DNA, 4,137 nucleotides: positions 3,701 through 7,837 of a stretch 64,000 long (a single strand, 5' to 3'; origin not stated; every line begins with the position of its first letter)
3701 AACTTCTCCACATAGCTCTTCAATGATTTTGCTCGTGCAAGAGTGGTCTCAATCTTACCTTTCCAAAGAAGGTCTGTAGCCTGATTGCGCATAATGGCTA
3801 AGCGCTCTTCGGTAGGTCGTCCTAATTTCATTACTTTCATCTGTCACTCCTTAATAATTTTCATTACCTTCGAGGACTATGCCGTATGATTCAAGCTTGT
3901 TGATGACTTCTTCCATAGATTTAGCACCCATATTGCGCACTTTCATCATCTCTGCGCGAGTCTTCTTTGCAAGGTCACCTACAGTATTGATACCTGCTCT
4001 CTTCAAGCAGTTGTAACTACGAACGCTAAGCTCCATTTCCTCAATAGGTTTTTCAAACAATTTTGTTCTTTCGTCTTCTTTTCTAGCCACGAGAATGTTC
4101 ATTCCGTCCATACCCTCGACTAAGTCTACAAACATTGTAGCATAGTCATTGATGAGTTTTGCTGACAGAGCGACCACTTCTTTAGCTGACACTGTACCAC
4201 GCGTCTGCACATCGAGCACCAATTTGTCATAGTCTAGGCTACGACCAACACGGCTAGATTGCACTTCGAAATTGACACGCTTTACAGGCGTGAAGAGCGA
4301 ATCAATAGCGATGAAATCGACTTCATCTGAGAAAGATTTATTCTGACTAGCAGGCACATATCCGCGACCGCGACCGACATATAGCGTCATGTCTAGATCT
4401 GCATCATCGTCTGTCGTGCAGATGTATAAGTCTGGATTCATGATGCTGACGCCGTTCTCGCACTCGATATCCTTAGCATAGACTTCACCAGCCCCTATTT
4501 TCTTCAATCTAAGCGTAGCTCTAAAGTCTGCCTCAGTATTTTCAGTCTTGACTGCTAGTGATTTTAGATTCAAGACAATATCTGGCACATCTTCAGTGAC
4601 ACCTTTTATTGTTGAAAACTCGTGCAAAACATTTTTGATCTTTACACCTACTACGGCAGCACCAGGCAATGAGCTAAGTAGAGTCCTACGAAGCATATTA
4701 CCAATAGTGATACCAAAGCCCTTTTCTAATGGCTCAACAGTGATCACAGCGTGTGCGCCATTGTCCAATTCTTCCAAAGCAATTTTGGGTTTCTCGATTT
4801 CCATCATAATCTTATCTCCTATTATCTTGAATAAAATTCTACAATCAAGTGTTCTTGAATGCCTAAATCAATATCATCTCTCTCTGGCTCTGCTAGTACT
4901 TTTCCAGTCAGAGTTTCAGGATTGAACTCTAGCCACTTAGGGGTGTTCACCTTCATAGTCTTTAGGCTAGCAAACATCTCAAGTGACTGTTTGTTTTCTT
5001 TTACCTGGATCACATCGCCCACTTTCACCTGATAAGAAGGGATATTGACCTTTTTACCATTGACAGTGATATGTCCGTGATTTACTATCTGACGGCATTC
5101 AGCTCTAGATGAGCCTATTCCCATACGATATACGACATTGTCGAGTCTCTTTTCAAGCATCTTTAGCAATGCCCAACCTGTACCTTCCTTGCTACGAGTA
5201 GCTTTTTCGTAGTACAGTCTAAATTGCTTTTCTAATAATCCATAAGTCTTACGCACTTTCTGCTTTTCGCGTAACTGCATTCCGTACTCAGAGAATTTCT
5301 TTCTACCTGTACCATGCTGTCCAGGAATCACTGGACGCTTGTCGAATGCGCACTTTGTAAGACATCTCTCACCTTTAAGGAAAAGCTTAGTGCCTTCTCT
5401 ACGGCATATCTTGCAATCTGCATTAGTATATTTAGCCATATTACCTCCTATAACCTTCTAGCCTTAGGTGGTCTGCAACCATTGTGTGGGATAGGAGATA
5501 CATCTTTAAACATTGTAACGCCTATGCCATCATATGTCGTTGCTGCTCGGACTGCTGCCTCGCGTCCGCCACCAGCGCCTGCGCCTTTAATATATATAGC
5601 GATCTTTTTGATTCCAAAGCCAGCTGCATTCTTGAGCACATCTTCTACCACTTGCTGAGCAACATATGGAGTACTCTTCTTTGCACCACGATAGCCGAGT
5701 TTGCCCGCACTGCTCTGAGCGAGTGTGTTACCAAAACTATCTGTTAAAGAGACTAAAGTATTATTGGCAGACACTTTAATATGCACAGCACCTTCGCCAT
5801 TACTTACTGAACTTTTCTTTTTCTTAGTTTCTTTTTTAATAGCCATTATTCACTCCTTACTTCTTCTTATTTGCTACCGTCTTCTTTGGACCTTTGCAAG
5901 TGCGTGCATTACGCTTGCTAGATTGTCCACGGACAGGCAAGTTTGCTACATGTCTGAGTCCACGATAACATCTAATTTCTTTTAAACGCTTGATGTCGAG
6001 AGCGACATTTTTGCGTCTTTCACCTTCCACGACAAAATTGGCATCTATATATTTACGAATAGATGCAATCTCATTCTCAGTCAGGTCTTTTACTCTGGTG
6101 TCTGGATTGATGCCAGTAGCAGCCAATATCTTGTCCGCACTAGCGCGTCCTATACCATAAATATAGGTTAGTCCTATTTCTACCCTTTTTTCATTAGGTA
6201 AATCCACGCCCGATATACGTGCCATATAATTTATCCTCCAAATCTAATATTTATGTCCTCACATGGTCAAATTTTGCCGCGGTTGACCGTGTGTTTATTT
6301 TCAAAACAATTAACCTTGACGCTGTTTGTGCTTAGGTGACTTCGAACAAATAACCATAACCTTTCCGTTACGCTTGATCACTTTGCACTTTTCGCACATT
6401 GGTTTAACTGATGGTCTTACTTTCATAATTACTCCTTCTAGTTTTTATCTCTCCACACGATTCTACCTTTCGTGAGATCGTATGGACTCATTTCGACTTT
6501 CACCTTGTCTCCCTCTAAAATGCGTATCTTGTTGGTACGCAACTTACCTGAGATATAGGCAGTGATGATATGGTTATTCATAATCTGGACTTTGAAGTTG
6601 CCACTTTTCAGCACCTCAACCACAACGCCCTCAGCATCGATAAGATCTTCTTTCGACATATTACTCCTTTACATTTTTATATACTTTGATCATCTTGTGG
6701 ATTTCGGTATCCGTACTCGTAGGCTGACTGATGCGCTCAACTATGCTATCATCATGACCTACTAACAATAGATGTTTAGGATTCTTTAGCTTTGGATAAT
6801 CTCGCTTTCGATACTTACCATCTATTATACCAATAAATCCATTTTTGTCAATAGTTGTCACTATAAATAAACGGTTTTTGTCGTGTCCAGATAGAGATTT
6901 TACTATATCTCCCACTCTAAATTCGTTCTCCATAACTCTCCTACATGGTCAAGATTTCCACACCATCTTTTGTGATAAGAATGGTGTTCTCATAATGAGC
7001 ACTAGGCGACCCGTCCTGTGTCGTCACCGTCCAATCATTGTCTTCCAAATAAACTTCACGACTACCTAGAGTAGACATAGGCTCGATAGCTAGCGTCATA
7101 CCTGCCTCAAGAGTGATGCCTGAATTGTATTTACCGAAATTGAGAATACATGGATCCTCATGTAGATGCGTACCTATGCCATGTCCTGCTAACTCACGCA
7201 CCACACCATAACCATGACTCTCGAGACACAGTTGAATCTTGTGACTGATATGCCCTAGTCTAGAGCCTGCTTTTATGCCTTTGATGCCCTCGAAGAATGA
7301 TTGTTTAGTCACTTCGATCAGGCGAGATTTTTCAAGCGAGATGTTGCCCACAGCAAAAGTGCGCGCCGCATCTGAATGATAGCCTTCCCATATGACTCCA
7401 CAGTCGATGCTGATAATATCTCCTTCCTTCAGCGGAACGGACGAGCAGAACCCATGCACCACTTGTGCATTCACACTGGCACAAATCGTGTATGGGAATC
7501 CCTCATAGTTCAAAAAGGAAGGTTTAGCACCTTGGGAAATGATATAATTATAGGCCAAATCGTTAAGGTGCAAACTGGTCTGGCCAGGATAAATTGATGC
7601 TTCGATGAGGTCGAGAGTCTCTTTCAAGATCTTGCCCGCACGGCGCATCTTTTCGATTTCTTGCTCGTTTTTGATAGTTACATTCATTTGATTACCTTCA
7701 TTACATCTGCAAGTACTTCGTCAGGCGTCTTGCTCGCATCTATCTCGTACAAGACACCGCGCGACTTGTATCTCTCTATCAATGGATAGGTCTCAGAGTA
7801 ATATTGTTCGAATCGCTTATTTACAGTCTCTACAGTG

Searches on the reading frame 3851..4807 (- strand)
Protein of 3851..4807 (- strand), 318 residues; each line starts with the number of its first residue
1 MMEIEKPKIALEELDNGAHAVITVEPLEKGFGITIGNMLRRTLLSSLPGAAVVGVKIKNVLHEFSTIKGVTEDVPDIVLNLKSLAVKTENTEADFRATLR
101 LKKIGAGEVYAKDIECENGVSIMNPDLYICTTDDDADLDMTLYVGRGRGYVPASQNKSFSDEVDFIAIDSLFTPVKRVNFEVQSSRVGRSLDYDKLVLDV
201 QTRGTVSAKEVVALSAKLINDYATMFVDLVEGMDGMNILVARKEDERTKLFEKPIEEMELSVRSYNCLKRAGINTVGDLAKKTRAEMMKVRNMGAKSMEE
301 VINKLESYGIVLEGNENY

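Call 59: search_protein_families(library=pfam, proteins=[window:3851-4807:-])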
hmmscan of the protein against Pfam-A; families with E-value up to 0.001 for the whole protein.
window:3851-4807:- (318 aa): 3 families
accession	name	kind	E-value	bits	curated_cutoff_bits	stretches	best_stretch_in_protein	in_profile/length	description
PF01000.31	RNA_pol_A_bac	-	1.8e-35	122.1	33.9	1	55-173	1-119/119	RNA polymerase Rpb3/RpoA insert domain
PF03118.21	RNA_pol_A_CTD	-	1.4e-27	95.6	23.8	1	243-306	3-66/67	Bacterial RNA polymerase, alpha chain C terminal domain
PF01193.29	RNA_pol_L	-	1.9e-19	69.6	24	1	25-221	1-72/74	RNA polymerase Rpb3/Rpb11 dimerisation domain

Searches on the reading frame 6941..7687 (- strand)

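Call 59: search_protein_families(library=pfam, proteins=[window:6941-7687:-])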
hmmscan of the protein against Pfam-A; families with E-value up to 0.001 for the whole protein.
window:6941-7687:- (248 aa): 1 family
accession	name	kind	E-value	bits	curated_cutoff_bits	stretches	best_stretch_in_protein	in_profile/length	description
PF00557.29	Peptidase_M24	-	5.1e-47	160.8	23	1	12-240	1-208/208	Metallopeptidase family M24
